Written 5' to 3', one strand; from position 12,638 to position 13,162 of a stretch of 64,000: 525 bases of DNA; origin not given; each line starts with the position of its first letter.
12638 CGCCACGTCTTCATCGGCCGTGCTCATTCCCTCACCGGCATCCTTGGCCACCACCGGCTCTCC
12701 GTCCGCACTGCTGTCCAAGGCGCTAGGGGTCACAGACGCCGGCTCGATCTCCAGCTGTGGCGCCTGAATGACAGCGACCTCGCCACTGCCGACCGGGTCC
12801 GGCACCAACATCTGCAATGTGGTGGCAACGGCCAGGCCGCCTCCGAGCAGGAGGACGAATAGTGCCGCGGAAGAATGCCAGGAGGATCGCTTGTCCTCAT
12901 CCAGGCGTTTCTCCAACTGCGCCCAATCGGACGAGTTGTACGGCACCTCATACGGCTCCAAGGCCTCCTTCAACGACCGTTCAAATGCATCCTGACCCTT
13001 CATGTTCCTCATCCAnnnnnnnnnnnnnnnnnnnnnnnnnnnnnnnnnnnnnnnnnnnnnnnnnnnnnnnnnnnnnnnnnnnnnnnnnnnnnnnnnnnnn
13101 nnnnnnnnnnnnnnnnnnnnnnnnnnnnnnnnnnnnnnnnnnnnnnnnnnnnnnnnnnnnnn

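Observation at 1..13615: One-strand locus: ECF sigma, then a PKD/T9SS-B-CTD membrane protein, then two giant paralogous T9SS type-B adhesins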

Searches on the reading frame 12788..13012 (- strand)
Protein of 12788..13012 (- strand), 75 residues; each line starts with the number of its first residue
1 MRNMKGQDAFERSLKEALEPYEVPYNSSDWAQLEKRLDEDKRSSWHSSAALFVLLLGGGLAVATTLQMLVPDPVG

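Call 57: search_protein_representatives(protein=window:12788-13012:-)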
Query: 75 residues. Proteins with E-value up to 0.001 (for the whole library): 120; up to 1e-10: 17; up to 1e-30: 0. The best 120 are listed.
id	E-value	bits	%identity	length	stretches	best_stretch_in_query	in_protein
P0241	8.9e-20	85.9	36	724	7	12-39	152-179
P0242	1.3e-19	85.3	65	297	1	3-67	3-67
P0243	5.7e-19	83.3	66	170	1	4-68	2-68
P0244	1.3e-17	79.0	61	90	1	3-69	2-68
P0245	2.8e-17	78.0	56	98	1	4-74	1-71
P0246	2.3e-16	75.1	57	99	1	4-71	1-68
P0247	5.7e-14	67.5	52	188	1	3-68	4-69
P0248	6.1e-14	67.4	40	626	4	4-39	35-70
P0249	6.6e-13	64.1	50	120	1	5-70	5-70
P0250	7.0e-13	64.0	34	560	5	6-39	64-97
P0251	1.5e-12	63.0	51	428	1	4-74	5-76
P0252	4.2e-12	61.6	52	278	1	4-65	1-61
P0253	5.3e-12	61.3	39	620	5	12-47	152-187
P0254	8.3e-12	60.7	44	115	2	5-53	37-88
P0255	1.3e-11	60.0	39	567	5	6-41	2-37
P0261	5.0e-10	55.0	37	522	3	5-60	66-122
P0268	4.1e-09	52.1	30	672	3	8-63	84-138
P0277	8.7e-08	47.9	34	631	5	6-59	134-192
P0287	5.1e-07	45.5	41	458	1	6-69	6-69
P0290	1.1e-06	44.4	34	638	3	4-60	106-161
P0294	2.8e-06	43.1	44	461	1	4-70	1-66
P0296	3.2e-06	43.0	34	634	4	8-61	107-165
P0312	2.1e-05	40.4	30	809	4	7-40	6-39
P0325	7.8e-05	38.6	36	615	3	9-58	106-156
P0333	1.3e-04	37.9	34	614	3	8-40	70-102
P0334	1.3e-04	37.9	34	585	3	5-50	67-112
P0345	2.8e-04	36.8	41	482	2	9-53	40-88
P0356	7.9e-04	35.4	30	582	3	8-61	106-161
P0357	8.4e-04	35.3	35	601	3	7-55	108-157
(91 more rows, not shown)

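Call 58: search_protein_families(library=pfam, proteins=[P0241, P0248, P0250, P0253, P0255, P0261, P0268, P0287, P0294, P0312], max_evalue=0.01)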
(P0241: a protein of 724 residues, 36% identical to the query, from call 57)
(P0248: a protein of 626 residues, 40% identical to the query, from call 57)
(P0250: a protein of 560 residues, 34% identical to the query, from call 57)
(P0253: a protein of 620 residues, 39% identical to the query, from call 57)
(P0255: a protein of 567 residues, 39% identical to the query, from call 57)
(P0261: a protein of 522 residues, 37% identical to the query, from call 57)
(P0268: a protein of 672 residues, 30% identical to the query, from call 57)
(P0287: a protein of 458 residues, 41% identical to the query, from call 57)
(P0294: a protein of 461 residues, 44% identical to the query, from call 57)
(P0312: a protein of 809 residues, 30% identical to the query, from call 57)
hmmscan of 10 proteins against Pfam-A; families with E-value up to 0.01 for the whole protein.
P0241 (724 aa): 2 families
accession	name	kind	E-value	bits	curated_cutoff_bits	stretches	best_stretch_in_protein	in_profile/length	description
PF13568.12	OMP_b-brl_2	-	1.9e-06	28.5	27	1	534-703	34-172/175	Outer membrane protein beta-barrel domain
PF13505.12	OMP_b-brl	-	3.6e-05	24.4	28.7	1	518-719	24-172/175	Outer membrane protein beta-barrel domain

P0248 (626 aa): 1 family
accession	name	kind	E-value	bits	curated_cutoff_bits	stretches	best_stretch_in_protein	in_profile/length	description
PF13568.12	OMP_b-brl_2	-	7.7e-10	39.6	27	1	432-560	28-138/175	Outer membrane protein beta-barrel domain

P0250 (560 aa): 3 families
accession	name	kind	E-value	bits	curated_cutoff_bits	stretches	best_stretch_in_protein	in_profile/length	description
PF18911.6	PKD_4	-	5.2e-17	62.1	27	2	313-371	12-74/85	PKD domain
PF00801.26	PKD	-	4.3e-14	52.7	23.5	2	317-371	13-71/80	PKD domain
PF13585.12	CHU_C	-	6.2e-08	33.1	27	1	473-556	5-84/86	CHU_C Type IX secretion signal domain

P0253 (620 aa): 2 families
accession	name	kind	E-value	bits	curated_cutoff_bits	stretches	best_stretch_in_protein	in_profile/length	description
PF13568.12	OMP_b-brl_2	-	5e-08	33.7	27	1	400-519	7-120/175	Outer membrane protein beta-barrel domain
PF13505.12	OMP_b-brl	-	5.3e-05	23.9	28.7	1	408-616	24-173/175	Outer membrane protein beta-barrel domain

P0255 (567 aa): 2 families
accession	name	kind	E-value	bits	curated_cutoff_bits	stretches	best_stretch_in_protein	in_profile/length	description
PF13568.12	OMP_b-brl_2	-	1.7e-07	31.9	27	1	380-537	38-163/175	Outer membrane protein beta-barrel domain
PF13505.12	OMP_b-brl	-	0.0015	19.2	28.7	1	395-562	57-172/175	Outer membrane protein beta-barrel domain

P0261 (522 aa): 4 families
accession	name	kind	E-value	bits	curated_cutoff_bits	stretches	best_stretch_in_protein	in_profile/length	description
PF00801.26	PKD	-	6.8e-13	48.9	23.5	2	284-337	14-71/80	PKD domain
PF18911.6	PKD_4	-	9.3e-12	45.3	27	2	279-335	12-72/85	PKD domain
PF13585.12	CHU_C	-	2.5e-10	40.8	27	1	435-519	3-84/86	CHU_C Type IX secretion signal domain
PF16820.11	PKD_3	-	0.0083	16.4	26.3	0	361-413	19-68/68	PKD-like domain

P0268 (672 aa): 3 families
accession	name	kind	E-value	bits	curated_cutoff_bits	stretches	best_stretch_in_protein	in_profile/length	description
PF13568.12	OMP_b-brl_2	-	3.7e-06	27.6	27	1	427-537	38-131/175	Outer membrane protein beta-barrel domain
PF13505.12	OMP_b-brl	-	0.00034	21.2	28.7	1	426-530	41-111/175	Outer membrane protein beta-barrel domain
PF05133.19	SPP1_portal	-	0.00049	19.6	25.5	1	217-275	33-88/416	Phage portal protein, SPP1 Gp6-like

P0287 (458 aa): 3 families
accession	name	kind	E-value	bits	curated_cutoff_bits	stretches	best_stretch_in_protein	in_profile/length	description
PF18911.6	PKD_4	-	9.1e-26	90.2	27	2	196-270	4-81/85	PKD domain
PF00801.26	PKD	-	2.2e-17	63.2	23.5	2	212-270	16-78/80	PKD domain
PF13585.12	CHU_C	-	1e-14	54.8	27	1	368-451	3-82/86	CHU_C Type IX secretion signal domain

P0294 (461 aa): 3 families
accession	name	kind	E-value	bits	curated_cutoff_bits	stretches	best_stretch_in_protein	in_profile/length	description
PF18911.6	PKD_4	-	8.6e-27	93.5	27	2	308-364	26-84/85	PKD domain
PF00801.26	PKD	-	2.9e-22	78.9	23.5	2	313-364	27-80/80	PKD domain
PF13585.12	CHU_C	-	1.7e-09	38.1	27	1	376-447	6-76/86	CHU_C Type IX secretion signal domain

P0312 (809 aa): 3 families
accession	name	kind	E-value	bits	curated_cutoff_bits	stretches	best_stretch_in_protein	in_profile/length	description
PF13568.12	OMP_b-brl_2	-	9.5e-09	36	27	1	601-768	36-159/175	Outer membrane protein beta-barrel domain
PF13505.12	OMP_b-brl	-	0.00016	22.4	28.7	1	603-777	42-152/175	Outer membrane protein beta-barrel domain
PF23398.1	FAZ1_cons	-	0.00093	19.5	27.5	0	94-123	10-39/93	FAZ1, conserved domain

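Call 62: find_encoding_contigs(protein=P0255, flank=4000, max_places=3)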
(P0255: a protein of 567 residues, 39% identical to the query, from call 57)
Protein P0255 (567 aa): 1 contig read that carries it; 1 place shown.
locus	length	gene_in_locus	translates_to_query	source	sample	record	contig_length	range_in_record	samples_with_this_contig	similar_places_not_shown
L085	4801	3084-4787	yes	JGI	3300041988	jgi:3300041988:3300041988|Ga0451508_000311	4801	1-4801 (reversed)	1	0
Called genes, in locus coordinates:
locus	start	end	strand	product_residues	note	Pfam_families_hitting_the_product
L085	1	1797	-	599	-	?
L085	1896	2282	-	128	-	-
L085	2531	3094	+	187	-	PF07638:Sigma70_ECF, PF04542:Sigma70_r2, PF08281:Sigma70_r4_2, PF04545:Sigma70_r4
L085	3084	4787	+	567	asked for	PF13568:OMP_b-brl_2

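Call 63: find_encoding_contigs(protein=P0261, flank=6000, max_places=3)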
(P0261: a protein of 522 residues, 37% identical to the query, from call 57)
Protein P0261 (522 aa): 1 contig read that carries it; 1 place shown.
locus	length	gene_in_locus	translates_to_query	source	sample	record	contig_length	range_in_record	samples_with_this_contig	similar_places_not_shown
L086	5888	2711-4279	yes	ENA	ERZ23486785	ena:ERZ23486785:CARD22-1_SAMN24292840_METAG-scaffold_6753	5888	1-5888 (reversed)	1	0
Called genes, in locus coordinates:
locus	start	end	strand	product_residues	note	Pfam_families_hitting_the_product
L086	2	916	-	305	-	?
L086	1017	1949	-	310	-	PF00056:Ldh_1_N, PF02866:Ldh_1_C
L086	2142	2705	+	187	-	PF07638:Sigma70_ECF, PF04542:Sigma70_r2, PF00196:GerE (faint), PF08281:Sigma70_r4_2, PF04545:Sigma70_r4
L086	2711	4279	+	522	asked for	PF00801:PKD (faint), PF18911:PKD_4 (weak), PF13585:CHU_C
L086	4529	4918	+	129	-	PF09345:SiaC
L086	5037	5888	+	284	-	?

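Call 65: find_encoding_contigs(protein=P0287, flank=8000, max_places=2)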
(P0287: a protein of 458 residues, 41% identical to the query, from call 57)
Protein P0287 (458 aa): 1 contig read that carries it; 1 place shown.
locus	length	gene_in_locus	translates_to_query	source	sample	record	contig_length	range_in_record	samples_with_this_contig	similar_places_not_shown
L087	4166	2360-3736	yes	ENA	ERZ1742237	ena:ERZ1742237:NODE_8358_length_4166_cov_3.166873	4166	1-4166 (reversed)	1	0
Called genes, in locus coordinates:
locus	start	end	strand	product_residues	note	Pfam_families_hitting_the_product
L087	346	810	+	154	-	PF03544:TonB_C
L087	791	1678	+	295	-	PF13557:Phenol_MetA_deg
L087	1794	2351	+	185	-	PF07638:Sigma70_ECF, PF04542:Sigma70_r2, PF08281:Sigma70_r4_2, PF04545:Sigma70_r4 (weak)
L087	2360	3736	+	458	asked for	PF18911:PKD_4, PF00801:PKD, PF18911:PKD_4, PF00801:PKD (weak), PF13585:CHU_C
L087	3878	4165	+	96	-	?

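Call 66: find_encoding_contigs(protein=P0294, flank=8000, max_places=2)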
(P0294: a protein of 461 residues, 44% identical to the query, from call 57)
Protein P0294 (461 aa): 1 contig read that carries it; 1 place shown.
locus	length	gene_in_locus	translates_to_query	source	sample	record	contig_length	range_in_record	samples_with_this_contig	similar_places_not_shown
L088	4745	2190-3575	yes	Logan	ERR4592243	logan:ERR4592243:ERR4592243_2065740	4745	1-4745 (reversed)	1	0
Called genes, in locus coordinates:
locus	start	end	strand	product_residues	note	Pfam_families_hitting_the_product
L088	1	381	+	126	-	?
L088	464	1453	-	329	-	PF00056:Ldh_1_N, PF03721:UDPG_MGDP_dh_N (weak), PF02866:Ldh_1_C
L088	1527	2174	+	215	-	PF07638:Sigma70_ECF (weak), PF04542:Sigma70_r2, PF08281:Sigma70_r4_2, PF04545:Sigma70_r4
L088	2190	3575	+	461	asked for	PF00801:PKD, PF18911:PKD_4, PF00801:PKD, PF13585:CHU_C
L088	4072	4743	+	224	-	?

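Call 67: find_encoding_contigs(protein=P0250, flank=8000, max_places=2)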
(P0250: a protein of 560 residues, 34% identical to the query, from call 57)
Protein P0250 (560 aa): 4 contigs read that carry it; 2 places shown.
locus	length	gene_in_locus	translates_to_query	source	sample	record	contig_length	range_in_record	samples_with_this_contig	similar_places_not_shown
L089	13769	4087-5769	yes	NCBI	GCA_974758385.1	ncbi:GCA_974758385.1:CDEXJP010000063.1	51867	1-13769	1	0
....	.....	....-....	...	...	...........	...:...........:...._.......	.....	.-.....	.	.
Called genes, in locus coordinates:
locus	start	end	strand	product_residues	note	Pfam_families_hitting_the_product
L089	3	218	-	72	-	?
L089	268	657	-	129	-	PF27154:ORF11_beta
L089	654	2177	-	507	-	PF05787:PhoX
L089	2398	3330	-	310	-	PF00056:Ldh_1_N, PF02866:Ldh_1_C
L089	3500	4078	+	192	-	PF07638:Sigma70_ECF, PF04542:Sigma70_r2, PF08281:Sigma70_r4_2, PF04545:Sigma70_r4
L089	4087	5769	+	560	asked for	PF00801:PKD (weak), PF18911:PKD_4, PF13585:CHU_C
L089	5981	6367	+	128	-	PF09345:SiaC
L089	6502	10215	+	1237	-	PF07504:FTP, PF01447:Peptidase_M4, PF02868:Peptidase_M4_C, PF00801:PKD, PF18911:PKD_4, PF00431:CUB, PF18911:PKD_4, PF00801:PKD, +2 more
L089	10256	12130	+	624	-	PF18962:Por_Secre_tail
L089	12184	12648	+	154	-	-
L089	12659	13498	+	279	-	PF04116:FA_hydroxylase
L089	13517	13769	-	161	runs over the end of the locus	PF01797:Y1_Tnp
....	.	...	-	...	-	?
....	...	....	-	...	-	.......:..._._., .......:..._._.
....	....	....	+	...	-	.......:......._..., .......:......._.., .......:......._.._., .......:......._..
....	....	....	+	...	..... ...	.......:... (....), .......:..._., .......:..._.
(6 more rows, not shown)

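Call 71: search_protein_families(library=ncbifam, proteins=[P0241, P0255, P0248, P0261, P0250, L085:2531-3094:+, L086:2142-2705:+, L089:3500-4078:+], max_evalue=0.001)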
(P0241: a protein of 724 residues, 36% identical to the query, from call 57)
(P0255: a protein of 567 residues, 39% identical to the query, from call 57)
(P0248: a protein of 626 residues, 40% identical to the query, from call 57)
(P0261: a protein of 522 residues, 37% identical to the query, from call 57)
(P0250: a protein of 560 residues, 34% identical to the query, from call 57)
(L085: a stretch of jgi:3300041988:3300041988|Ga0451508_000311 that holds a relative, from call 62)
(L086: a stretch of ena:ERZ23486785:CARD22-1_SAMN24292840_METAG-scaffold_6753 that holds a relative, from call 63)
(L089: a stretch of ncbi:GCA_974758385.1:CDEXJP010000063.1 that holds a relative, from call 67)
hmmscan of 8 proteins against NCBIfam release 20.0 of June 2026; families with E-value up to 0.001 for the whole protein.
P0241 (724 aa): 0 families

P0255 (567 aa): 0 families

P0248 (626 aa): 0 families

P0261 (522 aa): 2 families
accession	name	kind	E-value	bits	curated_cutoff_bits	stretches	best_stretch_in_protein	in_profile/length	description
TIGR00864.1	PCC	subfamily_domain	8.3e-05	19.1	1861.4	1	285-417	1413-1549/2700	polycystin cation channel protein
TIGR04131.1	Bac_Flav_CTERM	domain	0.00042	20.4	35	0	435-513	3-75/85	T9SS type B sorting domain-containing protein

P0250 (560 aa): 2 families
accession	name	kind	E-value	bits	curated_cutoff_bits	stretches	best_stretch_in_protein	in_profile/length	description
TIGR00864.1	PCC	subfamily_domain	4.2e-08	30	1861.4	1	316-454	1410-1550/2700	polycystin cation channel protein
TIGR04131.1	Bac_Flav_CTERM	domain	1.6e-05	24.9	35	1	474-556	6-81/85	T9SS type B sorting domain-containing protein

L085:2531-3094:+ (187 aa): 94 families (the best 25 are shown)
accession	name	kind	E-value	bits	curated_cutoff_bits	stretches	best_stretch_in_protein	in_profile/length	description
TIGR02937.1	sigma70-ECF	superfamily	8.8e-32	110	42.9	1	25-177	2-164/165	sigma-70 family RNA polymerase sigma factor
TIGR02985.1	Sig70_bacteroi1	subfamily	1.5e-27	96.8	126.4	1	27-177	4-161/162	RNA polymerase sigma-70 factor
NF007215.0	PRK09637.1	equivalog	3.8e-24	85.7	212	1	28-179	5-155/181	RNA polymerase sigma factor SigZ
TIGR02947.1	SigH_actino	hypoth_equivalog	7.5e-24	84.5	251.55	1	32-180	19-181/193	RNA polymerase sigma-70 factor, TIGR02947 family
NF008888.0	PRK11922.1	equivalog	2.6e-23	82.9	204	1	8-180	14-198/231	RNA polymerase sigma factor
NF058625.1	sigma_PG0214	equivalog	2.8e-23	82.5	130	1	33-180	13-163/170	GFO_1088 family ECF-type sigma factor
NF009171.0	PRK12518.1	equivalog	7.3e-23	81.4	208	1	8-179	11-185/191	RNA polymerase sigma factor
NF006930.0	PRK09415.1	subfamily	9.5e-23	80.9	198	1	24-179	16-176/179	RNA polymerase factor sigma C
TIGR02959.1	SigZ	equivalog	1.6e-22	80.2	168.65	1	44-179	15-149/170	RNA polymerase sigma factor SigZ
NF007229.0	PRK09647.1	equivalog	1.6e-22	80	265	1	35-182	55-206/220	RNA polymerase sigma factor SigE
NF004113.0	PRK05602.1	equivalog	6e-22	78.3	208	1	9-182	30-205/211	RNA polymerase sigma factor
NF007225.0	PRK09643.1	equivalog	8.3e-22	77.9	190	1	8-179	11-183/204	RNA polymerase sigma factor SigM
NF007216.0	PRK09638.1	equivalog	3.4e-21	75.8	194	1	9-176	3-172/180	RNA polymerase sigma factor SigY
NF009174.0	PRK12522.1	equivalog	4.7e-21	75.6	217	1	28-179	7-168/175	RNA polymerase sigma factor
TIGR02950.1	SigM_subfam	subfamily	2.5e-20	72.9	147.95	1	28-178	4-158/159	RNA polymerase sigma factor, SigM family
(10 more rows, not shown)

L086:2142-2705:+ (187 aa): 102 families (the best 25 are shown)
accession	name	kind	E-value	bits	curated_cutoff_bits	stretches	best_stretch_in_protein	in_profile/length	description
TIGR02937.1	sigma70-ECF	superfamily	5.4e-32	110.7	42.9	1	24-181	5-165/165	sigma-70 family RNA polymerase sigma factor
TIGR02985.1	Sig70_bacteroi1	subfamily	4.9e-27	95.1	126.4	1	23-181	4-162/162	RNA polymerase sigma-70 factor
NF008888.0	PRK11922.1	equivalog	1.1e-23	84.1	204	1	32-183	42-198/231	RNA polymerase sigma factor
NF058625.1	sigma_PG0214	equivalog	5e-23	81.7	130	1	26-182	10-162/170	GFO_1088 family ECF-type sigma factor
NF007223.0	PRK09641.1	equivalog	8.7e-23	81.1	209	1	8-181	6-184/187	RNA polymerase sigma factor SigW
TIGR02948.1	SigW_bacill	equivalog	3.8e-22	79.2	243.1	1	8-181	6-184/187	RNA polymerase sigma factor SigW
NF007225.0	PRK09643.1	equivalog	4.1e-22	78.9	190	1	15-182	22-183/204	RNA polymerase sigma factor SigM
NF009174.0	PRK12522.1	equivalog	5.3e-22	78.6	217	1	24-182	7-168/175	RNA polymerase sigma factor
TIGR02950.1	SigM_subfam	subfamily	7.2e-22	77.9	147.95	1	25-180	5-157/159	RNA polymerase sigma factor, SigM family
TIGR02983.1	SigE-fam_strep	subfamily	8.6e-21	74.5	141.55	1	26-182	12-159/162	SigE family RNA polymerase sigma factor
NF006930.0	PRK09415.1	subfamily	1.1e-20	74.2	198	1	18-181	14-175/179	RNA polymerase factor sigma C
NF007229.0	PRK09647.1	equivalog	1.4e-20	73.6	265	1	34-183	58-204/220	RNA polymerase sigma factor SigE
NF009171.0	PRK12518.1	equivalog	2e-20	73.4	208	1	3-179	10-182/191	RNA polymerase sigma factor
NF004113.0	PRK05602.1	equivalog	3.6e-20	72.5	208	1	16-182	41-202/211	RNA polymerase sigma factor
TIGR02954.1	Sig70_famx3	hypoth_equivalog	8.2e-20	71.2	188.5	1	9-182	5-168/170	RNA polymerase sigma-70 factor, TIGR02954 family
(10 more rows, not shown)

L089:3500-4078:+ (192 aa): 96 families (the best 25 are shown)
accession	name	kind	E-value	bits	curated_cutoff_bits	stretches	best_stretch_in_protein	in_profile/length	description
TIGR02937.1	sigma70-ECF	superfamily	1.3e-32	112.8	42.9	1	28-185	5-165/165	sigma-70 family RNA polymerase sigma factor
TIGR02985.1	Sig70_bacteroi1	subfamily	1.8e-26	93.3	126.4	1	27-185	4-162/162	RNA polymerase sigma-70 factor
NF008888.0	PRK11922.1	equivalog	2.2e-24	86.4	204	1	14-185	20-196/231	RNA polymerase sigma factor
NF058625.1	sigma_PG0214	equivalog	7.4e-23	81.1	130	1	31-186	11-162/170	GFO_1088 family ECF-type sigma factor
NF009174.0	PRK12522.1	equivalog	8.2e-23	81.3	217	1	28-186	7-168/175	RNA polymerase sigma factor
NF007223.0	PRK09641.1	equivalog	3.1e-22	79.3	209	1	14-185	8-184/187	RNA polymerase sigma factor SigW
TIGR02950.1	SigM_subfam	subfamily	7.5e-22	77.9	147.95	1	29-183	5-156/159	RNA polymerase sigma factor, SigM family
NF006930.0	PRK09415.1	subfamily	3.9e-21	75.7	198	1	29-185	21-175/179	RNA polymerase factor sigma C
NF007225.0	PRK09643.1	equivalog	5.5e-21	75.2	190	1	13-185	16-182/204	RNA polymerase sigma factor SigM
NF004113.0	PRK05602.1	equivalog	6.6e-21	74.9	208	1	13-186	34-202/211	RNA polymerase sigma factor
NF009171.0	PRK12518.1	equivalog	1.1e-20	74.2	208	1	10-183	13-182/191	RNA polymerase sigma factor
TIGR02983.1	SigE-fam_strep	subfamily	1.5e-20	73.8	141.55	1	29-185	11-158/162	SigE family RNA polymerase sigma factor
NF007229.0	PRK09647.1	equivalog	4.5e-20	71.9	265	1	36-187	56-204/220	RNA polymerase sigma factor SigE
TIGR02948.1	SigW_bacill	equivalog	7.7e-20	71.7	243.1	1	18-183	12-182/187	RNA polymerase sigma factor SigW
NF009189.0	PRK12537.1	equivalog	9e-20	70.9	261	1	14-177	13-173/182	RNA polymerase sigma factor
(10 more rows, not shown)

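Call 85: search_protein_families(library=pfam, alignment_id=A5, max_evalue=0.001)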
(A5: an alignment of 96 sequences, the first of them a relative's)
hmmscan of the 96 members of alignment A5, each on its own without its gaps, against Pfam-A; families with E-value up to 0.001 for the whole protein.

A. member 1, P0241 (724 aa): 2 families
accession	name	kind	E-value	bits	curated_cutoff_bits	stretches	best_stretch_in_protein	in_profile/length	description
PF13568.12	OMP_b-brl_2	-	1.9e-06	28.5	27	1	534-703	34-172/175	Outer membrane protein beta-barrel domain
PF13505.12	OMP_b-brl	-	3.6e-05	24.4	28.7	1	518-719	24-172/175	Outer membrane protein beta-barrel domain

B. families by the number of members that match (of 96 scanned): 14 families
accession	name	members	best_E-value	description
PF13568.12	OMP_b-brl_2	39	1e-13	Outer membrane protein beta-barrel domain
PF18911.6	PKD_4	27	3.3e-29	PKD domain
PF00801.26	PKD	25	2.9e-23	PKD domain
PF13505.12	OMP_b-brl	25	9e-09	Outer membrane protein beta-barrel domain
PF13585.12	CHU_C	19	1.2e-16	CHU_C Type IX secretion signal domain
PF11751.14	PorP_SprF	6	1e-23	Type IX secretion system membrane protein PorP/SprF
PF16820.11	PKD_3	2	5.3e-06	PKD-like domain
PF10312.14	Cactin_mid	1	0.00015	Conserved mid region of cactin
PF13396.11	PLDc_N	1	0.00021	Phospholipase_D-nuclease N-terminal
PF08329.16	ChitinaseA_N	1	0.00029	Chitinase A, N-terminal domain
PF13895.12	Ig_2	1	0.0004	Immunoglobulin domain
PF18719.7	ArlS_N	1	0.00043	ArlS sensor domain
PF05133.19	SPP1_portal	1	0.00049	Phage portal protein, SPP1 Gp6-like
PF23398.1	FAZ1_cons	1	0.00093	FAZ1, conserved domain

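Call 87: search_protein_families(library=pfam, proteins=[P0277, P0290, P0296, P0325, P0333, P0334, P0356, P0357, P0345], max_evalue=0.001)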
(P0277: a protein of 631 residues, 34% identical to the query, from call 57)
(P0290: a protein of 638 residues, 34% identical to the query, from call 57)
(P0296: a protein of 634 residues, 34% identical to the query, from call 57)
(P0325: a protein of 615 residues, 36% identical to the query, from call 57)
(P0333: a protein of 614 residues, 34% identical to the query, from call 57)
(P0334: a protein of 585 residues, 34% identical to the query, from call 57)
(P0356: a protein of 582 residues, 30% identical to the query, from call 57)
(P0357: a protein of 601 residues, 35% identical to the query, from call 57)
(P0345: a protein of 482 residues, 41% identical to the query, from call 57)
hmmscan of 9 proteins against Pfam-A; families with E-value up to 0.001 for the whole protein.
P0277 (631 aa): 1 family
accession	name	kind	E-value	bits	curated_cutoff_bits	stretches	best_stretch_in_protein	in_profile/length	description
PF11751.14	PorP_SprF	-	1.9e-19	70.7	22.3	1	347-591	15-248/273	Type IX secretion system membrane protein PorP/SprF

P0290 (638 aa): 0 families

P0296 (634 aa): 1 family
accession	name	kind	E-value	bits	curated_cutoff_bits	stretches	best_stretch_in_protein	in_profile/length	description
PF11751.14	PorP_SprF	-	1e-23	84.7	22.3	1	353-612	21-264/273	Type IX secretion system membrane protein PorP/SprF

P0325 (615 aa): 2 families
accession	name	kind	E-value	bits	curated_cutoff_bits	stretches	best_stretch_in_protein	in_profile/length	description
PF11751.14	PorP_SprF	-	2.3e-13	50.8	22.3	1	339-593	20-261/273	Type IX secretion system membrane protein PorP/SprF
PF10312.14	Cactin_mid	-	0.00015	22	23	0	3-31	154-181/194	Conserved mid region of cactin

P0333 (614 aa): 1 family
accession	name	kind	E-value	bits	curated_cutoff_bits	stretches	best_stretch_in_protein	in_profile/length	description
PF11751.14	PorP_SprF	-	1.5e-21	77.6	22.3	1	335-574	20-248/273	Type IX secretion system membrane protein PorP/SprF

P0334 (585 aa): 1 family
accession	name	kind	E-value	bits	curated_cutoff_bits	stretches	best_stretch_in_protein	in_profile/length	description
PF11751.14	PorP_SprF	-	8.4e-05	22.7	22.3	1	310-558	20-256/273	Type IX secretion system membrane protein PorP/SprF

P0356 (582 aa): 1 family
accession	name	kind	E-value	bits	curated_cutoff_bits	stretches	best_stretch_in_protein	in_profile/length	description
PF11751.14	PorP_SprF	-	4.9e-15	56.2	22.3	1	344-562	46-262/273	Type IX secretion system membrane protein PorP/SprF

P0357 (601 aa): 0 families

P0345 (482 aa): 0 families
